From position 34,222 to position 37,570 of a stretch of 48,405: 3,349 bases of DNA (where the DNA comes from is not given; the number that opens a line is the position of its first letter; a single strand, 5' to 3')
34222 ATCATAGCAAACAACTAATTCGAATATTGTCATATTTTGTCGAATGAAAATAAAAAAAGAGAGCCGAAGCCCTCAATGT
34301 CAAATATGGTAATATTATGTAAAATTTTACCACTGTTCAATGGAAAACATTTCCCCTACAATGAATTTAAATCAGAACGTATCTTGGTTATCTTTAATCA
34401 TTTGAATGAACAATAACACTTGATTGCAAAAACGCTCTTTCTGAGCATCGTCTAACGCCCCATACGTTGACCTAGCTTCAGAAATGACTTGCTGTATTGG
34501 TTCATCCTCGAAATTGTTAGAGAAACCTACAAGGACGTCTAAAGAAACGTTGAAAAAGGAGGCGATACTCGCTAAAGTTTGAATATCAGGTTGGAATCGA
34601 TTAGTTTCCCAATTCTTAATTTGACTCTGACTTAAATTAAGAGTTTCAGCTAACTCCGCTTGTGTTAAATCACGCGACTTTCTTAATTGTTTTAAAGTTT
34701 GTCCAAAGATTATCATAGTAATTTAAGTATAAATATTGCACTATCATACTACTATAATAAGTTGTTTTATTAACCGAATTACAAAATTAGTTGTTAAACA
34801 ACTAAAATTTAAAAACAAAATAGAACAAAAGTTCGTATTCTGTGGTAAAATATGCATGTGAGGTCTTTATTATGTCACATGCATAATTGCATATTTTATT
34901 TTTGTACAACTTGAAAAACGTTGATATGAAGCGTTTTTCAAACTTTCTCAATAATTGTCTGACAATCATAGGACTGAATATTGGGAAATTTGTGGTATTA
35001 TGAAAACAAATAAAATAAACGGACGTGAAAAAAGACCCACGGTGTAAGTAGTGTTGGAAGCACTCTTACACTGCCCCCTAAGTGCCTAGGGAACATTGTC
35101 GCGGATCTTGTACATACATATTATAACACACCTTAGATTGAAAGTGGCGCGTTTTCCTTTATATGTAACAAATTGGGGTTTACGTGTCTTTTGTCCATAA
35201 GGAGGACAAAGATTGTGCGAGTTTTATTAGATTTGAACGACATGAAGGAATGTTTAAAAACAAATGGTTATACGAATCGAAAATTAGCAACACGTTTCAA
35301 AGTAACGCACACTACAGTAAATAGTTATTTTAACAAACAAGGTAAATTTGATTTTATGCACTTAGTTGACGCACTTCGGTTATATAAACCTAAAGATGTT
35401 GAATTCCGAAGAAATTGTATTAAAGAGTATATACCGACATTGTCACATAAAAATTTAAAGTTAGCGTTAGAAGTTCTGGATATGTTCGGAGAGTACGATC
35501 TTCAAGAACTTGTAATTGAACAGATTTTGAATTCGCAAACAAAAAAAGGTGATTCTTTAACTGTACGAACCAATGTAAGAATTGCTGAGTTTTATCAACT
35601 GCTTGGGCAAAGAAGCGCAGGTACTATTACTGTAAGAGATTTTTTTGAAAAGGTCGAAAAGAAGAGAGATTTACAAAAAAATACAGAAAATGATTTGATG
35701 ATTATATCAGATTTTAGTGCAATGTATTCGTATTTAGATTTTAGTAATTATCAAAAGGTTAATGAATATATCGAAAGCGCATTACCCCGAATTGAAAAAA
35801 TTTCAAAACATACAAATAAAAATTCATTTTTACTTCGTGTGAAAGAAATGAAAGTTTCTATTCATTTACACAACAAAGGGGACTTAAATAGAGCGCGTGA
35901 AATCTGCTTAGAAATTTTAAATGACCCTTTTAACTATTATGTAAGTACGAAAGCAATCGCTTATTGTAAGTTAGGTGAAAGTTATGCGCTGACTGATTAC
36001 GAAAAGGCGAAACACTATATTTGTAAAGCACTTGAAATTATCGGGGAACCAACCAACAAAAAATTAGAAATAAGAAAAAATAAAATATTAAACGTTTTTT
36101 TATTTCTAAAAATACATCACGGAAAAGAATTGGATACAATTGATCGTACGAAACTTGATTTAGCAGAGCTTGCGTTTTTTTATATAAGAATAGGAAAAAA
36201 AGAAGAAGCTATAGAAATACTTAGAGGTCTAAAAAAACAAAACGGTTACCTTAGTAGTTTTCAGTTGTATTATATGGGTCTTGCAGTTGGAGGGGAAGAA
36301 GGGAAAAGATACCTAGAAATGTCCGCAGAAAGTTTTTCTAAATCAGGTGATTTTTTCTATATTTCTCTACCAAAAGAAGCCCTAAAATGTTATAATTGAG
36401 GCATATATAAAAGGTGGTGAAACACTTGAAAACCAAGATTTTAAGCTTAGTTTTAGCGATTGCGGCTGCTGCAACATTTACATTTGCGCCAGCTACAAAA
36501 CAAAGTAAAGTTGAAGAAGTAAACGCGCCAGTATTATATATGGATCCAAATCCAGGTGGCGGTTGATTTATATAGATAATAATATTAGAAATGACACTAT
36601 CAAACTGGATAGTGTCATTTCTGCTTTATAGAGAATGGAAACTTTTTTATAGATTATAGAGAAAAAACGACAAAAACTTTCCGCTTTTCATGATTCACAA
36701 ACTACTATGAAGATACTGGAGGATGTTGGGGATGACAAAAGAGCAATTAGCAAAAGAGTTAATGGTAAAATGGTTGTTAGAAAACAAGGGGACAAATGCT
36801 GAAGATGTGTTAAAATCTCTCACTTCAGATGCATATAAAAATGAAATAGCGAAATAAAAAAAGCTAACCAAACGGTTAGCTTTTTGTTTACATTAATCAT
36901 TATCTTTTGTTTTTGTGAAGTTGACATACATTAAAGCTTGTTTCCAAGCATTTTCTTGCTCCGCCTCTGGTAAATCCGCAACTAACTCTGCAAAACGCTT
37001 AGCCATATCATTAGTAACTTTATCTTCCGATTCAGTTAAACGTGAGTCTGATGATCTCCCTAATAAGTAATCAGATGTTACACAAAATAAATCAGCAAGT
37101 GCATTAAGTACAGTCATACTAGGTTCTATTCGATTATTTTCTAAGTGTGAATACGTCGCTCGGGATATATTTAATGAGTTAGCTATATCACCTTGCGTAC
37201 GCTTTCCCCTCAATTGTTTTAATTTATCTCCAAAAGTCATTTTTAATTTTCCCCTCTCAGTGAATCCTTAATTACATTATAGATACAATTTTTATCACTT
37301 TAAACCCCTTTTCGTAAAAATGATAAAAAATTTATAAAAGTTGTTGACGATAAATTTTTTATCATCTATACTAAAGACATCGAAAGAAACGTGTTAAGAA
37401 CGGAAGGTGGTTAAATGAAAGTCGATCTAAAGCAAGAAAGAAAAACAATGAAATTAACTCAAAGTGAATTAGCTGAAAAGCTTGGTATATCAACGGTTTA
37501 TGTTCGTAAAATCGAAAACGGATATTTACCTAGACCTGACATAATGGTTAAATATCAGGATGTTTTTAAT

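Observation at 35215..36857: Receptor plus secreted-peptide communication cassette (arbitrium-type aimR-aimP-aimX layout) at the lysis-lysogeny switch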

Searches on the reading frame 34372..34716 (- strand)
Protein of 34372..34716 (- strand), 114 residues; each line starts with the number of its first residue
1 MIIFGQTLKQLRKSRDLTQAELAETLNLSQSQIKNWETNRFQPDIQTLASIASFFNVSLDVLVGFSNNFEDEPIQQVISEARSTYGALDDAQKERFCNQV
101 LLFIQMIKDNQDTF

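Call 3: search_protein_families(library=pfam, proteins=[window:34372-34716:-], max_evalue=0.1)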
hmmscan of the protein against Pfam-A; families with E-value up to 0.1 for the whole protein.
window:34372-34716:- (114 aa): 21 families
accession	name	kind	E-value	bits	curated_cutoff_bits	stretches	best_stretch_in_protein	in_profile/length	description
PF01381.28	HTH_3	-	2.4e-16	60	23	1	8-62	1-55/55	Helix-turn-helix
PF12844.13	HTH_19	-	1.5e-13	50.9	30.2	1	5-60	1-56/64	Helix-turn-helix domain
PF13560.12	HTH_31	-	2e-10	41.2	27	1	4-60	2-59/64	Helix-turn-helix domain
PF13443.12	HTH_26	-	4.5e-07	30.4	22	1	8-60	2-55/63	Cro/C1-type HTH DNA-binding domain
PF04545.22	Sigma70_r4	-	1.4e-05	24.9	24.1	1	10-37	14-41/50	Sigma-70, region 4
PF13413.12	HTH_25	-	0.00043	20.5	24.6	1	7-42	1-36/62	Helix-turn-helix domain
PF13744.12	HTH_37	-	0.0016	18.7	27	1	6-40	21-55/80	Helix-turn-helix domain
PF13412.12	HTH_24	-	0.0018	18.2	21.9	1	8-33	9-34/48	Winged helix-turn-helix DNA-binding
PF07022.19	Phage_CI_repr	-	0.0029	18.3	22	1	19-63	15-58/65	Bacteriophage CI repressor helix-turn-helix domain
PF00046.35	Homeodomain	-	0.008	16.4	22.9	1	20-40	31-51/57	Homeodomain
PF08279.18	HTH_11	-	0.009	16.3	25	1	7-33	5-32/55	HTH domain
PF05920.17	Homeobox_KN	-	0.017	15.4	24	1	19-39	16-36/40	Homeobox KN domain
PF15943.11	YdaS_toxin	-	0.019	15.2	30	1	19-38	11-30/65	Bacterial toxin YdaS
PF17762.8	HTH_ParB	-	0.028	15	22.6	1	6-35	10-39/102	ParB HTH domain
PF17561.7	TssO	-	0.029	15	29.2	1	65-111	78-124/148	Type VI secretion system, TssO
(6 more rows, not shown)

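Call 4: search_protein_families(library=phrogs, proteins=[window:34372-34716:-], max_evalue=0.1)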
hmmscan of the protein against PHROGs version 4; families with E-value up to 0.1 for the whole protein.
window:34372-34716:- (114 aa): 48 families (the best 25 are shown)
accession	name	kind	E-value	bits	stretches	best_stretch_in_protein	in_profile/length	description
phrog_8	-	transcription regulation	5.4e-25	89.6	1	1-96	74-155/346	transcriptional regulator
phrog_2967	-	transcription regulation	4.5e-14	53.5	1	3-95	10-97/225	transcriptional regulator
phrog_3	-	transcription regulation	5.3e-14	53.8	1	1-77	86-167/430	transcriptional repressor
phrog_4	-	transcription regulation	1.8e-12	47.9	1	2-66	135-195/400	transcriptional repressor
phrog_1373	-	transcription regulation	3.5e-11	44.4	1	3-82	63-142/166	transcriptional regulator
phrog_5823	-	transcription regulation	7.6e-11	42.8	1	4-71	7-75/404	transcriptional regulator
phrog_2439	-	transcription regulation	2e-10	41.1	1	5-72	9-76/367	transcriptional regulator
phrog_1994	-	DNA, RNA and nucleotide metabolism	8.9e-09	36.5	1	7-71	3-69/170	DNA binding protein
phrog_2104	-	unknown function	3.6e-08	34.5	1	6-49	42-85/103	-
phrog_7950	-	transcription regulation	6.2e-08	33.6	1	6-39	10-43/68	transcriptional repressor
phrog_2328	-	transcription regulation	8.5e-08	33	1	7-63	19-75/128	transcriptional repressor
phrog_3037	-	transcription regulation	9.3e-08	33.1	1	4-79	27-91/189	transcriptional repressor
phrog_7241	-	transcription regulation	2e-07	32.1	1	7-63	65-121/122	transcriptional regulator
phrog_4583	-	transcription regulation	4.9e-07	30.7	1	13-63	20-70/81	transcriptional repressor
phrog_4836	-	transcription regulation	1.1e-06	29.3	1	4-53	76-125/194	CII-like regulator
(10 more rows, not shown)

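Call 52: search_protein_families(library=ncbifam, proteins=[window:34372-34716:-], max_evalue=0.01)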
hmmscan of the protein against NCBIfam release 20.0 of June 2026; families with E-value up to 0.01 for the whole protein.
window:34372-34716:- (114 aa): 19 families
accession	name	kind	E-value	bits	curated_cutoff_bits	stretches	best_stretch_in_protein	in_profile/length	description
NF041951.1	phage_RstR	subfamily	1.6e-18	66.9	80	1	4-99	3-95/108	RstR family transcriptional repressor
NF052239.1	antitox_spr1629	equivalog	5e-09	35.7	335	1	4-67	3-66/377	spr1629 family repressor/antitoxin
TIGR03070.1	couple_hipB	subfamily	1.1e-08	34.9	71.65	1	4-59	3-58/58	type II toxin-antitoxin system Y4mF family antitoxin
NF047948.1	male_kill_WMK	equivalog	1.5e-07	31.2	300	1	5-81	164-242/300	WO male-killing family protein Wmk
NF007257.0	PRK09706.1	subfamily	4.2e-07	29.8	101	1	3-67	5-70/135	transcriptional repressor DicA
TIGR00270.2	TIGR00270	equivalog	4.4e-07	29.8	110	1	4-61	76-133/159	multiprotein bridging factor aMBF1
NF038139.1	Reg_Aceta_RamB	equivalog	5.1e-06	25.4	700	1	5-59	4-58/465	acetate metabolism transcriptional regulator RamB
NF007408.0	PRK09943.1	equivalog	5.8e-06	26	211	1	4-79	8-81/185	HTH-type transcriptional regulator PuuR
NF041575.1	antitoxPezA_Strep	equivalog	9.6e-06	25.6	290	1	4-65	2-63/158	type II toxin-antitoxin system antitoxin PezA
NF003162.0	PRK04140.1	equivalog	1.1e-05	24.6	263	1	3-67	126-190/317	transcriptional regulator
TIGR03830.1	CxxCG_CxxCG_HTH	subfamily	1.6e-05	24.7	61.8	1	4-44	66-106/127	type II TA system antitoxin MqsA family protein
NF047542.1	telomere_Tap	equivalog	1.6e-05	23.8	600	1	9-55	23-69/695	telomere-associated protein Tap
NF007271.0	PRK09726.1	equivalog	2.9e-05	24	79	1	7-59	16-68/88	type II toxin-antitoxin system antitoxin HipB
NF006015.0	PRK08154.1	subfamily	5.4e-05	22.5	204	1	4-78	31-107/314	anaerobic benzoate catabolism transcriptional regulator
NF010465.0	PRK13890.1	equivalog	7.7e-05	22.8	96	1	2-65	5-67/121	conjugal transfer protein TrbA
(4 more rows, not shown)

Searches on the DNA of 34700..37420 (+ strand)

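Call 5: search_dna_similar(query=window:35000-37400:+, collection=phages, mode=near, max_rows=25)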
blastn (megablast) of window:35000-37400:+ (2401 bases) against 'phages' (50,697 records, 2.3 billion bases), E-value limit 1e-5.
Records with a match: 9; places in all: 9; records where one place covers at least 80% of the query: 0.
Best place of each record, by identity: 80-90% 6; 60-80% 3.
By first word of the organism name: Bacillus 9.
By host as written in the record: Bacillus thuringiensis 4; Bacillus anthracis 2; Bacillus cereus 2; Bacillus cereus N1 1.
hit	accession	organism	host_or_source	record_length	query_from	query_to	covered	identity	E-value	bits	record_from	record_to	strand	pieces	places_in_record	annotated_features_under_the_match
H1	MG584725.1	Bacillus phage BVE2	Bacillus cereus N1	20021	1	1648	62%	75.4%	1e-121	668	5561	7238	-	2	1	hypothetical protein (x2)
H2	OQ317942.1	Bacillus phage 0105phi7-2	Bacillus thuringiensis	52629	1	1759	55%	79.5%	3e-136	899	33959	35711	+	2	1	AimR-like quorum sensing transcription regulator | putative quorum sensing peptide | hypothetical protein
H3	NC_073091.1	Bacillus phage 0105phi7-2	Bacillus thuringiensis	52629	1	1759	55%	79.5%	3e-136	899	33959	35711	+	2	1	AimR-like quorum sensing transcription regulator | putative quorum sensing peptide | hypothetical protein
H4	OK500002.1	Bacillus phage vB_BanS_Athena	Bacillus anthracis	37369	1722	2392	28%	80.3%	3e-137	496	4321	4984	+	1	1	putative helix-turn-helix transcriptional protein | hypothetical protein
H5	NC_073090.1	Bacillus phage vB_BanS_Athena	Bacillus anthracis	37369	1722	2392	28%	80.3%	3e-137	496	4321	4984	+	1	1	putative helix-turn-helix transcriptional protein | hypothetical protein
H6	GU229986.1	Bacillus phage 250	Bacillus cereus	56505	1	364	15%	83.1%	5e-85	322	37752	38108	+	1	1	helix-turn-helix domain protein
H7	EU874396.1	Bacillus phage IEBH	Bacillus thuringiensis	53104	1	364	15%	83.1%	5e-85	322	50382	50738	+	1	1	helix-turn-helix protein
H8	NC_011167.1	Bacillus phage IEBH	Bacillus thuringiensis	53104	1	364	15%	83.1%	5e-85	322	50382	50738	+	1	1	transcriptional regulator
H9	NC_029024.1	Bacillus phage 250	Bacillus cereus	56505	1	364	15%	83.1%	5e-85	322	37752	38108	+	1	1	transcriptional regulator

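Call 6: get_annotated_region(hit=H2, flank=3000)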
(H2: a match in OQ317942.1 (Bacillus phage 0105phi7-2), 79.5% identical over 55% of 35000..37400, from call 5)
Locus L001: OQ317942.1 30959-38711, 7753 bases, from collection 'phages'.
description: Bacillus phage 0105phi7-2, complete genome.
organism: Bacillus phage 0105phi7-2 (NCBI taxid 3025408)
taxonomy: Viruses; Duplodnaviria; Heunggongvirae; Uroviricota; Caudoviricetes
host: Bacillus thuringiensis; source: -; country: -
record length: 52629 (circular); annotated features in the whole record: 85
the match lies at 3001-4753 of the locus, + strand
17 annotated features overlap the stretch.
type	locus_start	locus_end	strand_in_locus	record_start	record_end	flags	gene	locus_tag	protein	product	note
CDS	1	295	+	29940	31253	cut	-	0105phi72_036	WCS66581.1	bifunctional primase and DNA binding protein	HHpred of N-terminal domain to PF16793 RepB primase; The C-terminal domain is often encoded as a separate polypeptide ...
CDS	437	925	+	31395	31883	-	-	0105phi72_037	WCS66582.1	hypothetical protein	member of a family in Bacillus chromosomes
CDS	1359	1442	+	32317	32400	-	-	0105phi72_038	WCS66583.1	hypothetical protein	Predicted to be a helical peptide; member of small 27 residue family in Bacillus chromosomes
CDS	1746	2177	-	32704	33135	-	-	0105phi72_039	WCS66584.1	hypothetical protein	member of families PF16308 and PF10039 found in chromosomes and some phages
CDS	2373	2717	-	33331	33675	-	-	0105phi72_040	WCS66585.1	putative immunity repressor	HHpred match of N-terminal domain to SUPFAM0051249 lambda repressor-like DNA-binding domain; Has a C-terminal domain ...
CDS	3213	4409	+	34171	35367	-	-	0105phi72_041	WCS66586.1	AimR-like quorum sensing transcription regulator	Strong HHpred match to pdb:5ZVV, phage phi3T aimR, and other models of quorum sensing repressors; AimR senses a ...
CDS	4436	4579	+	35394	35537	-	-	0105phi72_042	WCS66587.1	putative quorum sensing peptide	Similar to Bacillus phage phi3T aimP, the Bacillus phage phi3T quorum peptide, in size, sequence conservation pattern, ...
CDS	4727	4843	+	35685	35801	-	-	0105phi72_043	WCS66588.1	hypothetical protein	member of 40 residue family in B. cereus group chromosomes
CDS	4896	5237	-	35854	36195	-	-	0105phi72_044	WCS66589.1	putative transcription factor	HHpred match of N-terminal domain to SUPFAM0051249 lambda repressor-like DNA-binding domain; Has a C-terminal domain ...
CDS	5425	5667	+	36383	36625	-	-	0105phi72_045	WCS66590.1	putative transcription factor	HHpred match to PHA01976 helix-turn-helix protein and related transcription factor and DNA binding models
CDS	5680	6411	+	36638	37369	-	-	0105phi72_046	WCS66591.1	antirepressor protein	An HMM limited to sequences aligning over the full length of the protein is matched by HHpred to the ...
CDS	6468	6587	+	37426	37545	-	-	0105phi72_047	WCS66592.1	hypothetical protein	secondary structure prediction is a single helical peptide; member of a 40 residue family in Bacillus chromosomes and ...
CDS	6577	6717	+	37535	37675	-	-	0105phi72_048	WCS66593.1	hypothetical protein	member of 45 residue family in B. cereus group chromosomes and Bacillus phages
CDS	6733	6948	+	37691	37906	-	-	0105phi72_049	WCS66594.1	hypothetical protein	HHpred matches to PF08792 Zn ribbon and related models; member of 75 member Zn ribbon protein family in Bacillus ...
CDS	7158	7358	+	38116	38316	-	-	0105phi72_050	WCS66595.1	hypothetical protein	HHpred match to pdb:2DSM, Bacillus yqaI; Many BlastP matches to a protein well conserved in sequence and length in ...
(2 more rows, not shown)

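Call 26: search_dna_similar(query=window:36700-37420:+, collection=phages, mode=distant, max_rows=40)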
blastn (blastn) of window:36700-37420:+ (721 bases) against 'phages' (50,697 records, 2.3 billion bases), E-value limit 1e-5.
Records with a match: 5; places in all: 5; records where one place covers at least 80% of the query: 4.
Best place of each record, by identity: 60-80% 5.
By first word of the organism name: Bacillus 5.
By host as written in the record: Bacillus anthracis 2; Bacillus thuringiensis 2; Bacillus cereus N1 1.
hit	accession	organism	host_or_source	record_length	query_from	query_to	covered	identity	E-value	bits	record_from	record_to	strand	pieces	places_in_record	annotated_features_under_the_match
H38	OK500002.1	Bacillus phage vB_BanS_Athena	Bacillus anthracis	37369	26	720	96%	79.8%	3e-171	607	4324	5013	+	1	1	putative helix-turn-helix transcriptional protein | hypothetical protein | putative XRE family transcriptional regulator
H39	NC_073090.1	Bacillus phage vB_BanS_Athena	Bacillus anthracis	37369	26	720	96%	79.8%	3e-171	607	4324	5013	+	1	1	putative helix-turn-helix transcriptional protein | hypothetical protein | putative XRE family transcriptional regulator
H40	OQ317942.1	Bacillus phage 0105phi7-2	Bacillus thuringiensis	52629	1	719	100%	67.4%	2e-51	208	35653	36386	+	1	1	putative transcription factor (x2) | hypothetical protein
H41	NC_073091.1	Bacillus phage 0105phi7-2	Bacillus thuringiensis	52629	1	719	100%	67.4%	2e-51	208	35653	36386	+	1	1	putative transcription factor (x2) | hypothetical protein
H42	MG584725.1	Bacillus phage BVE2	Bacillus cereus N1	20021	133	674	75%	65.6%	3e-18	99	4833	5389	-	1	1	XRE family transcriptional regulator | hypothetical protein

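Call 27: get_annotated_region(hit=H4, flank=2500)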
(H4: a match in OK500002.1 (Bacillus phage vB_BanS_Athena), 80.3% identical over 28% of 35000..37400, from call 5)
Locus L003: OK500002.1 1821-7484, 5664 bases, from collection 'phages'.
description: Bacillus phage vB_BanS_Athena, complete genome.
organism: Bacillus phage vB_BanS_Athena (NCBI taxid 2894785)
taxonomy: Viruses; Duplodnaviria; Heunggongvirae; Uroviricota; Caudoviricetes
host: Bacillus anthracis; source: raw sewage; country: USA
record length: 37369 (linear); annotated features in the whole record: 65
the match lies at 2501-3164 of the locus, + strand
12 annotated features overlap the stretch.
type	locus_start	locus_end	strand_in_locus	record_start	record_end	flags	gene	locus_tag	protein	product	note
CDS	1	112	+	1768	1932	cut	-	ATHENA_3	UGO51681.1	hypothetical protein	gp3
CDS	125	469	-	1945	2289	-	-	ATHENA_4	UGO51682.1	putative helix-turn-helix transcriptional protein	gp4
CDS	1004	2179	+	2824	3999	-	-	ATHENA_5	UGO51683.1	aimr transcriptional regulator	gp5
CDS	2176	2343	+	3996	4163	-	-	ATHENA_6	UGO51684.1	putative xomplement C1q protein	gp6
CDS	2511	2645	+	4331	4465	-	-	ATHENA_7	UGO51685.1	hypothetical protein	gp7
CDS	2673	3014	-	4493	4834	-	-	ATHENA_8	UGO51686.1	putative helix-turn-helix transcriptional protein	gp8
CDS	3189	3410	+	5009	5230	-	-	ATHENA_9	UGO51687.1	putative XRE family transcriptional regulator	gp9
CDS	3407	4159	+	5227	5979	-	-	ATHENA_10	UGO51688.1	putative Rha family transcriptional regulator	gp10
CDS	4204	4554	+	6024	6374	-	-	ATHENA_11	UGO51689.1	putative helix-turn-helix domain-containing protein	gp11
CDS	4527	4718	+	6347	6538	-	-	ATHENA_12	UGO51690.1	hypothetical protein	gp12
CDS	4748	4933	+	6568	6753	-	-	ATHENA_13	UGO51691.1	hypothetical protein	gp13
CDS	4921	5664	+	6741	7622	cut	-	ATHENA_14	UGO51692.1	putative DnaD domain protein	gp14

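Call 79: search_rna_families(source=window, start=34700, end=36800, threshold=evalue, max_evalue=1)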
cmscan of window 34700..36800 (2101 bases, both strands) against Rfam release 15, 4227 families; matches with E-value up to 1: 2.
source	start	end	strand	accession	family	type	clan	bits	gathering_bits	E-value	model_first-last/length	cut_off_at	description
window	36588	36685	-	RF02822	Srn266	Gene; sRNA;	-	27.7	63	0.095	1-112/112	no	Streptococcus RNA 266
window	36532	36627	+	RF04338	Plastid-psbJ-2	Cis-reg;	CL00152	21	65.6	0.47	1-144/144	no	Plastid-psbJ-2 3UTR RNA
